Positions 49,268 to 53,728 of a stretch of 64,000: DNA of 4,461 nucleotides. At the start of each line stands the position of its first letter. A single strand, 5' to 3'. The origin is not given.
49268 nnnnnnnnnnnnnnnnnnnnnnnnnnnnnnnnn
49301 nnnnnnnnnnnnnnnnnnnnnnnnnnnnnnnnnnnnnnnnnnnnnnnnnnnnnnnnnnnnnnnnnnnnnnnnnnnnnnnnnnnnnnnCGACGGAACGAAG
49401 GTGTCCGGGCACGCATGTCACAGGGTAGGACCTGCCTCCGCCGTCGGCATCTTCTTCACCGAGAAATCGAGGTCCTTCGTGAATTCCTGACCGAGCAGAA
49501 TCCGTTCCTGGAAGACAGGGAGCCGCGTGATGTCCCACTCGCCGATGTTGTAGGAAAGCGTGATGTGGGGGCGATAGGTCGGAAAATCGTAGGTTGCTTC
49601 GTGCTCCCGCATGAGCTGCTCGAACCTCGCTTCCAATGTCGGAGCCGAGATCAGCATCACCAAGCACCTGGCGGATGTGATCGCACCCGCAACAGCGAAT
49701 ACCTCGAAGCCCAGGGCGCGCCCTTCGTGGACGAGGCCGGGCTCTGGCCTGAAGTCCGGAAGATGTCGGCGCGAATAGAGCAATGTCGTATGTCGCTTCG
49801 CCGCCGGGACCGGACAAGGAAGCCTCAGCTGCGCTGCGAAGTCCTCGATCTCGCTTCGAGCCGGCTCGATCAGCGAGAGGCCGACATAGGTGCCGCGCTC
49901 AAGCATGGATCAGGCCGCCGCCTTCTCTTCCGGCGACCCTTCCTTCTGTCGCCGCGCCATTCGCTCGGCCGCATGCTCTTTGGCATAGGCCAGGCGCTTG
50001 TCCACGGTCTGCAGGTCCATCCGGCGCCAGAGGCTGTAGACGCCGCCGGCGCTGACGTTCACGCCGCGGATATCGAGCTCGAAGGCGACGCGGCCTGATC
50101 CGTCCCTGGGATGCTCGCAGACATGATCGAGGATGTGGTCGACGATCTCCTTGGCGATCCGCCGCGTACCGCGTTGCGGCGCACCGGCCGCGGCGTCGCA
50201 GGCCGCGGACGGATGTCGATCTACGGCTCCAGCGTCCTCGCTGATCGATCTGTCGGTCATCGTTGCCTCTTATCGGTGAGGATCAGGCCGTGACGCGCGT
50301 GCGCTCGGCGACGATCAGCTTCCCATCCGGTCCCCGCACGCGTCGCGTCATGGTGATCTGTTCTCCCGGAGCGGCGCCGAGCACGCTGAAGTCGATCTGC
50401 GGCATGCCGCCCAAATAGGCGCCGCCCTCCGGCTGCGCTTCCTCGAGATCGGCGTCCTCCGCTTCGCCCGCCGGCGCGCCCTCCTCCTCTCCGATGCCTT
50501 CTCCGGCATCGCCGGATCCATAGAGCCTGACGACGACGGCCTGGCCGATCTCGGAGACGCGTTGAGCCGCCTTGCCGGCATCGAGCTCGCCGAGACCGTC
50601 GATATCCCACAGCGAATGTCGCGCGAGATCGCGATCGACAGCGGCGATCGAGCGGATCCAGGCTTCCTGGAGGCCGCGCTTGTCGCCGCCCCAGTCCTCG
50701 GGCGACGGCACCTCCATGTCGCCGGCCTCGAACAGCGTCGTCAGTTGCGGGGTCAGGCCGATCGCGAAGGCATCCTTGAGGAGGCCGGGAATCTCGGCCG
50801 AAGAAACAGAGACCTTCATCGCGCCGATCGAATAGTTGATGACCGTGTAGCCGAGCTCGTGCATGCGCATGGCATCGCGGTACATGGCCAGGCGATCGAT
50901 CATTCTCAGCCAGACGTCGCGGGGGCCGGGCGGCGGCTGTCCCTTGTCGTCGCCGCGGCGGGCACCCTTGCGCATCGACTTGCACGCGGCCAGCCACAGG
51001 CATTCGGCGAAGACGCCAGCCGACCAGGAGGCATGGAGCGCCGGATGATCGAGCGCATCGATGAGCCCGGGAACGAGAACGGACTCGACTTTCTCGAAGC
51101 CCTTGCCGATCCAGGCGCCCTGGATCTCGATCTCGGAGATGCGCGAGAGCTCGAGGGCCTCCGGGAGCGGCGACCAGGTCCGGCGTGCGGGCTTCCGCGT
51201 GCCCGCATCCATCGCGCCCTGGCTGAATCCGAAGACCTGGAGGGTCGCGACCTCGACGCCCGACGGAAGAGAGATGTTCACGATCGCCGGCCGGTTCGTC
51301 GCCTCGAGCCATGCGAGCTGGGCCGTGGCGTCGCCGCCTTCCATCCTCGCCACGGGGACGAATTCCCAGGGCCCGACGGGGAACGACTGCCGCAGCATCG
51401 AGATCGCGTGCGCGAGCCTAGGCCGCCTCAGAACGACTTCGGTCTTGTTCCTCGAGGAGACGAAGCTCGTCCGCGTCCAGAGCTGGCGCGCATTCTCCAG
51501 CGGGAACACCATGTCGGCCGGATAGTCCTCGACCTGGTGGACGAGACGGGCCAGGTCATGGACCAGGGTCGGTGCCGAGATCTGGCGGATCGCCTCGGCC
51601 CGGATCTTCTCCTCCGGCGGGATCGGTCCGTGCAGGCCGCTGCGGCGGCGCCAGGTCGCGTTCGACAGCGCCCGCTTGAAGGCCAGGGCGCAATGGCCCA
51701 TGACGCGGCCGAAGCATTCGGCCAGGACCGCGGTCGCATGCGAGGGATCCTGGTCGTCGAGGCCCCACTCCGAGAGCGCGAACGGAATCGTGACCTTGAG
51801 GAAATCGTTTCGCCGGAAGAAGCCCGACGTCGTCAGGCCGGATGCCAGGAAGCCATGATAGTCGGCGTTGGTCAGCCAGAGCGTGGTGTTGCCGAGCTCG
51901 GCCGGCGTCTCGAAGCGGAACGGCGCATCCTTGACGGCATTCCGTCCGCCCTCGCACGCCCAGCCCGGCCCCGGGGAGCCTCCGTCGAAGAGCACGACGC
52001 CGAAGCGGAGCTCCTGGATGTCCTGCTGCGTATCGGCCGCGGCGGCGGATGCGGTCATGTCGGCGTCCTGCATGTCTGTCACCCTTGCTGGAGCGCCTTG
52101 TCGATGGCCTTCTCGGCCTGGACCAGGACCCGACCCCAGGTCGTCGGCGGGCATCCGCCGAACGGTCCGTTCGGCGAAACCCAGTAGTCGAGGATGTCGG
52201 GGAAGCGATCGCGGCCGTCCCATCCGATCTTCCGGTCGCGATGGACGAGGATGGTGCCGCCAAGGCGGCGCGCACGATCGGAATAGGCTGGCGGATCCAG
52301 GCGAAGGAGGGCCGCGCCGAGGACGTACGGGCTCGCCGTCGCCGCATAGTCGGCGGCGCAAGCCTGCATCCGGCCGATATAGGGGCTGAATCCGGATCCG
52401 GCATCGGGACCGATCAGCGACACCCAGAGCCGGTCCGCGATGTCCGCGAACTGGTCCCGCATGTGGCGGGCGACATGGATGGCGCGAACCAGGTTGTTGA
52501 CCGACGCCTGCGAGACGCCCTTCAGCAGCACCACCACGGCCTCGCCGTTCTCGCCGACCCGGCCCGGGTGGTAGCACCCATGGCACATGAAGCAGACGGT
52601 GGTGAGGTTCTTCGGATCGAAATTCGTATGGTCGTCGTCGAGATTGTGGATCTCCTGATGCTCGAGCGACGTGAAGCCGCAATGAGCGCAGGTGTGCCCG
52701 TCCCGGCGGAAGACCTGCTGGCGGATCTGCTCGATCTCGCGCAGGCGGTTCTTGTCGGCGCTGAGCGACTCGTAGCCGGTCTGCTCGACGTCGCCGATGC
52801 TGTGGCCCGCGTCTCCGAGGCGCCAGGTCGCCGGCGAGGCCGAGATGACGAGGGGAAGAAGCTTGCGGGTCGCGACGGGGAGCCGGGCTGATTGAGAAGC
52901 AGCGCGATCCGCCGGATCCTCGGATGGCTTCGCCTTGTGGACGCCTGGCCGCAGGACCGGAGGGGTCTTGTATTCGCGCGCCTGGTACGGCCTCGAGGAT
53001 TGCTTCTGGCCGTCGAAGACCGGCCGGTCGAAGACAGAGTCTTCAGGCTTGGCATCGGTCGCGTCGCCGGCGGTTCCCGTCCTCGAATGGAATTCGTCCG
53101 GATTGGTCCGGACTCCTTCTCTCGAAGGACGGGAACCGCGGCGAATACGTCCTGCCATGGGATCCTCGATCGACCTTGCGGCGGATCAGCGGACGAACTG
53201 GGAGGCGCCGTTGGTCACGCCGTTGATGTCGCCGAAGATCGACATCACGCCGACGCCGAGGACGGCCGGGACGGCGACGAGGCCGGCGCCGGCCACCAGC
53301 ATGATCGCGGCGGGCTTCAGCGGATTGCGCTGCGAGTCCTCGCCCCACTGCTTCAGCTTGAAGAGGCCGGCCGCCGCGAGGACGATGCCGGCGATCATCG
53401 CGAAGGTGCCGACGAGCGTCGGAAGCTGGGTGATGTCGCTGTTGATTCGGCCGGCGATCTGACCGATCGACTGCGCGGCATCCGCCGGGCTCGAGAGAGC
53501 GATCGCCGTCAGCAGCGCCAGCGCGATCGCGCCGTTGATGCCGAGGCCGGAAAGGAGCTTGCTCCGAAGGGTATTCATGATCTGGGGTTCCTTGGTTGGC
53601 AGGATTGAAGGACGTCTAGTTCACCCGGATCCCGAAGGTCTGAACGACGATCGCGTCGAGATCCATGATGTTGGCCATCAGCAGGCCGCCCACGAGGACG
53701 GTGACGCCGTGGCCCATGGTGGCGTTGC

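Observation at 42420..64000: Type IVB (I-type, Dot/Icm- or IncI Tra-like) secretion/conjugation cluster with interspersed unknown genes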

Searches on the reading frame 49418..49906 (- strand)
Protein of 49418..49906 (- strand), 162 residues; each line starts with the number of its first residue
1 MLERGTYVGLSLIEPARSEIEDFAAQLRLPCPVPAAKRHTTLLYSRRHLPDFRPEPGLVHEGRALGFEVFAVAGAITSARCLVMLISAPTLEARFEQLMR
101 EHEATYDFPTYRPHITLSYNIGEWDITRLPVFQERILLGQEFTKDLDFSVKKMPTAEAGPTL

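Call 5: search_protein_families(library=pfam, max_evalue=0.1, proteins=[window:49418-49906:-])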
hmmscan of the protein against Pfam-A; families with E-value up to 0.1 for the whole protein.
window:49418-49906:- (162 aa): 3 families
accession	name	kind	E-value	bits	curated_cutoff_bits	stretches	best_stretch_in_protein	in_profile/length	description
PF23474.1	Acb1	-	1.8e-28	99.5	27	1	4-151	1-142/144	Anti-CBASS protein Acb1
PF13563.12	2_5_RNA_ligase2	-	0.024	15.1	27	1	90-152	83-142/152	2'-5' RNA ligase superfamily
PF10954.13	DUF2755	-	0.037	14.6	25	1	64-123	23-73/100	Protein of unknown function (DUF2755)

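Call 18: search_protein_families(library=phrogs, max_evalue=0.001, proteins=[window:49418-49906:-])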
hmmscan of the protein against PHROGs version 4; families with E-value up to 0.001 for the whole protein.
window:49418-49906:- (162 aa): 1 family
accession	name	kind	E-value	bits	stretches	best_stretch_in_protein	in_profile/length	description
phrog_755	-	DNA, RNA and nucleotide metabolism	3.2e-28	99.2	1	3-150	6-152/156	RNA ligase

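Call 56: search_solved_structures(query=window:49418-49906:-, max_evalue=1, show_alignments=1)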
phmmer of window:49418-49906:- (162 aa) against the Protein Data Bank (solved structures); distinct sequences matched with E-value up to 1: 4.
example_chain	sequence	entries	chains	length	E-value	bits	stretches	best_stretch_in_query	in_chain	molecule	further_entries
7t26_A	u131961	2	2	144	3.6e-17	65.8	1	5-148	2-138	Acb1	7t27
9q2g_A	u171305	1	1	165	0.0077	19.2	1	15-124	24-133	Anti-CBASS protein Acb1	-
9q2y_A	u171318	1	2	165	0.097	15.6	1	37-124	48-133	Anti-CBASS protein Acb1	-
8hds_A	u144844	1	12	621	0.46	13.4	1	36-146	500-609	Pam3 portal protein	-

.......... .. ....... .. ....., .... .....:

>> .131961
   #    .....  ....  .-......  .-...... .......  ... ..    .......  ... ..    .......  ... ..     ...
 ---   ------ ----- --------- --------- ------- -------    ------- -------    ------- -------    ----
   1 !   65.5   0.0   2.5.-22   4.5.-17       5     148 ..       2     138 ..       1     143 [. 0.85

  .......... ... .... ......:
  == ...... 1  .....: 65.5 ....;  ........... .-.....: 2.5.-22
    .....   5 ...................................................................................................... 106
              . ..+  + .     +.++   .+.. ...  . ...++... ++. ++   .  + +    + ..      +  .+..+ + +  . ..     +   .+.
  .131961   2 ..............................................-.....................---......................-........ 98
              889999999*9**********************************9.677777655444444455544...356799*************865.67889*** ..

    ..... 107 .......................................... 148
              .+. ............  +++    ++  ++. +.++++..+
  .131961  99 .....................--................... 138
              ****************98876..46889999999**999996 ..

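Call 100: search_dna_similar(query=window:49418-49906:-, collection=plasmids, mode=protein, max_rows=15, max_evalue=0.001)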
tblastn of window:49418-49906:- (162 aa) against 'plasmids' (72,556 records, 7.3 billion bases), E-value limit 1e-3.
Records with a match: 1; places in all: 1; records where one place covers at least 80% of the query: 0.
Best place of each record, by identity: <60% 1.
By first word of the organism name: Pantoea 1.
By predicted mobility (MOB-suite, as given by PLSDB): non-mobilizable 1.
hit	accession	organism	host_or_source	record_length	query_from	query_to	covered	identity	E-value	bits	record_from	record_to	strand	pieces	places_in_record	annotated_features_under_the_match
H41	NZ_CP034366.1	Pantoea sp. CCBC3-3-1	Cotinus coggygria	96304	33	126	58%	29.5%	6e-5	49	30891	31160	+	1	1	hypothetical protein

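Call 102: search_dna_similar(query=window:49418-49906:-, collection=phages, mode=protein, max_rows=12, max_evalue=0.001)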
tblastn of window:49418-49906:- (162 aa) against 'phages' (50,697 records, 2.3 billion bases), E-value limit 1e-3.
Records with a match: 1478; places in all: 1478; records where one place covers at least 80% of the query: 1071.
Best place of each record, by identity: <60% 1478.
By first word of the organism name: Escherichia 607; Klebsiella 274; Shigella 84; Acinetobacter 67; Vibrio 61; Aeromonas 56; Enterobacter 56; Enterobacteria 47; Yersinia 33; Salmonella 31; and 31 more.
By host as written in the record: Escherichia coli 264; - 168; Klebsiella pneumoniae 91; Escherichia coli B 28; Escherichia coli O157:H7 24; Escherichia coli str. K-12 substr. MG1655 22; Shigella sp. 21; Aeromonas salmonicida 20; and 379 more.
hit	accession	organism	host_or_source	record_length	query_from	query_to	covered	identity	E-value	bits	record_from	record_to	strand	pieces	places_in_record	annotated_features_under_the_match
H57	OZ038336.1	Acinetobacter phage vB_AbaM_PhT2-v2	-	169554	4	149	90%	39.0%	2e-21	95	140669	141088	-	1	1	RNA ligase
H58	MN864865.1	Acinetobacter phage vB_AbaM_PhT2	Acinetobacter baumannii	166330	4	149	90%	39.0%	4e-21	94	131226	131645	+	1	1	hypothetical protein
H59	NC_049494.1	Acinetobacter phage vB_AbaM_PhT2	Acinetobacter baumannii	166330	4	149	90%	39.0%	4e-21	94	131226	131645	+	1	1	RNA ligase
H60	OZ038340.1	Tegunavirus sp. BRC001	-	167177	4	149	90%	39.0%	4e-21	94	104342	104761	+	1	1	RNA ligase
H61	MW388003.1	Acinetobacter phage Melin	Acinetobacter baumannii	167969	4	149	90%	39.0%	4e-21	94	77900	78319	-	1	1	hypothetical protein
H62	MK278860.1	Acinetobacter phage AbTZA1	Acinetobacter baumannii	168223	4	149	90%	39.0%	4e-21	94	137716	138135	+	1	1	hypothetical protein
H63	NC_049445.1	Acinetobacter phage AbTZA1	Acinetobacter baumannii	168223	4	149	90%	39.0%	4e-21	94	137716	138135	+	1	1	RNA ligase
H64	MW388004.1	Acinetobacter phage Morttis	Acinetobacter baumannii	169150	4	149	90%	39.0%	4e-21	94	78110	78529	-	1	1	hypothetical protein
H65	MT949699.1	Acinetobacter phage Maestro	Acinetobacter baumannii strain TP1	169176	4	149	90%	39.0%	4e-21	94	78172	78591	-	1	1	hypothetical protein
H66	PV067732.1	Acinetobacter phage vB_AbaS-Bhz15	Acinetobacter baumannii DSM 25645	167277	4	149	90%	39.0%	7e-21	94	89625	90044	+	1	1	RNA ligase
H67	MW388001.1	Acinetobacter phage Minot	Acinetobacter baumannii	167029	4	149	90%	39.0%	9e-21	93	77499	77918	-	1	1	hypothetical protein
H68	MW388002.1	Acinetobacter phage Mokit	Acinetobacter baumannii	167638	4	149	90%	39.0%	9e-21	93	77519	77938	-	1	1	cyclic phosphodiesterase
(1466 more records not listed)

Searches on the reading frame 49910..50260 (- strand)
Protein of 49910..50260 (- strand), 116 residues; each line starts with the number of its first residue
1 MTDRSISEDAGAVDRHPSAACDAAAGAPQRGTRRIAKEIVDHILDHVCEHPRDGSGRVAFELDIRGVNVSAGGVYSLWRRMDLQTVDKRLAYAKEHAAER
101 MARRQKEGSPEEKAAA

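Call 5: search_protein_families(library=pfam, max_evalue=0.1, proteins=[window:49910-50260:-])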
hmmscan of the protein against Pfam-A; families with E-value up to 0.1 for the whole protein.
window:49910-50260:- (116 aa): 4 families
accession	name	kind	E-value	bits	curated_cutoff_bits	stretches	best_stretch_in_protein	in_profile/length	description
PF13276.12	HTH_21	-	0.0004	21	28.1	1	37-86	4-55/60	HTH-like domain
PF13565.12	HTH_32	-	0.002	19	33.7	1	28-78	21-73/73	Homeodomain-like domain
PF09217.15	EcoRII-N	-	0.062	13.5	25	1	23-78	18-71/154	Restriction endonuclease EcoRII, N-terminal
PF18545.6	HalOD1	-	0.087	13.4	26.3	0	39-73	30-68/74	Halobacterial output domain 1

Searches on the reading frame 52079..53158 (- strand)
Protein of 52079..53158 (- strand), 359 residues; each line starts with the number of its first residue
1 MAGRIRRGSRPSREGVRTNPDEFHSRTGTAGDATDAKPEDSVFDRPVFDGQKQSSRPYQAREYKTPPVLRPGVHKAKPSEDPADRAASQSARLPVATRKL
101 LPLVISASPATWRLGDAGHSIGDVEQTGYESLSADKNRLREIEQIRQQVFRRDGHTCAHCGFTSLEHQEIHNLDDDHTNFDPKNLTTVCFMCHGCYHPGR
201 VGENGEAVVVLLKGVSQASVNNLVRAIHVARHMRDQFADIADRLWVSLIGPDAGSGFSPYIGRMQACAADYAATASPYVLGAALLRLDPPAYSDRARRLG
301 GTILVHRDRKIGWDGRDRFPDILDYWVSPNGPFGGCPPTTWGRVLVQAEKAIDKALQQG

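Call 5: search_protein_families(library=pfam, max_evalue=0.1, proteins=[window:52079-53158:-])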
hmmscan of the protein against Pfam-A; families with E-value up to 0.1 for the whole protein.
window:52079-53158:- (359 aa): 0 families

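Call 10: search_protein_families(library=ncbifam, max_evalue=0.01, proteins=[window:52079-53158:-])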
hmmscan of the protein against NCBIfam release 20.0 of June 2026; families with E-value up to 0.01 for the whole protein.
window:52079-53158:- (359 aa): 2 families
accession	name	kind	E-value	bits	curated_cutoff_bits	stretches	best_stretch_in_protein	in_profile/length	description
NF038221.1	IcmJ_DotN_IVB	equivalog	8.1e-18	64.7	100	1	140-248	28-138/205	type IVB secretion system protein IcmJDotN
NF040563.1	guided_IscB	equivalog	2.4e-06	26.9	175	1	139-232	178-270/314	RNA-guided endonuclease IscB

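Call 58: search_solved_structures(query=window:52079-53158:-, max_evalue=1, show_alignments=1)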
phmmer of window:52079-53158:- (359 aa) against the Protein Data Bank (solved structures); distinct sequences matched with E-value up to 1: 6.
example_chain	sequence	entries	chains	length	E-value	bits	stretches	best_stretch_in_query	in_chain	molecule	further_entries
5x42_A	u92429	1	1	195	1.5e-13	54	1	142-230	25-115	DotN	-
5x1h_Q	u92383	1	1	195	1.8e-13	53.7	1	142-230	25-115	IcmJ (DotN)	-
5x1h_A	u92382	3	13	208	1.9e-13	53.7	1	142-230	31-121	IcmJ (DotN)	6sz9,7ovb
5x42_C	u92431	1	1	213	2e-13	53.6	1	142-230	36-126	IcmJ (DotN)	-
9d78_A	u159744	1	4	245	0.83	12.1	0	249-332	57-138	Beta-lactamase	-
5boh_A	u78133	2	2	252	0.86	12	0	249-332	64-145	Beta-lactamase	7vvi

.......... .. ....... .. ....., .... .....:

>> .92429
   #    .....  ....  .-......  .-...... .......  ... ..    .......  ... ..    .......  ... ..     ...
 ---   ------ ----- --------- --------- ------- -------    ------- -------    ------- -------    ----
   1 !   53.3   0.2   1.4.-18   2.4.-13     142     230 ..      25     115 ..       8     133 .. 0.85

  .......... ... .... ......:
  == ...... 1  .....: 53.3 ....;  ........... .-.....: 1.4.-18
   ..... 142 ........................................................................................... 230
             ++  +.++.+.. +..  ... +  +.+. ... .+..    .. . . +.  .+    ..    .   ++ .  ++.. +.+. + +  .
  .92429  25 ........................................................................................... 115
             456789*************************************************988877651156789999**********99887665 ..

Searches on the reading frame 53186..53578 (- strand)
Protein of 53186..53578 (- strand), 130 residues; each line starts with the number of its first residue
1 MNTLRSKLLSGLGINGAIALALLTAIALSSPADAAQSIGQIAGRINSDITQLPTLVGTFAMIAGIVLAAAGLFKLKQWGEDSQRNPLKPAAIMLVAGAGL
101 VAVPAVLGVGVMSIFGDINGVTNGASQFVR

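Call 5: search_protein_families(library=pfam, max_evalue=0.1, proteins=[window:53186-53578:-])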
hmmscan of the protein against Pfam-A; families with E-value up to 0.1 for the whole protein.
window:53186-53578:- (130 aa): 4 families
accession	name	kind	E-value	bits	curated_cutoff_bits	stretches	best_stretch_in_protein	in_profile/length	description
PF20535.3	DUF6750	-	0.0012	19.2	27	1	11-113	18-119/128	Family of unknown function (DUF6750)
PF01379.25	Porphobil_deam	-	0.011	15.7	22.1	1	40-103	140-196/207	Porphobilinogen deaminase, dipyromethane cofactor binding domain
PF06772.16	LtrA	-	0.019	14.7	31.9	1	43-109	245-309/356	Bacterial low temperature requirement A protein (LtrA)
PF04956.18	TrbC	-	0.042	14.5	27.9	0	17-101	13-88/98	TrbC/VIRB2 pilin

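Call 10: search_protein_families(library=ncbifam, max_evalue=0.01, proteins=[window:53186-53578:-])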
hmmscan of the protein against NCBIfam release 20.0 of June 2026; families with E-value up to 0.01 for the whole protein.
window:53186-53578:- (130 aa): 0 families
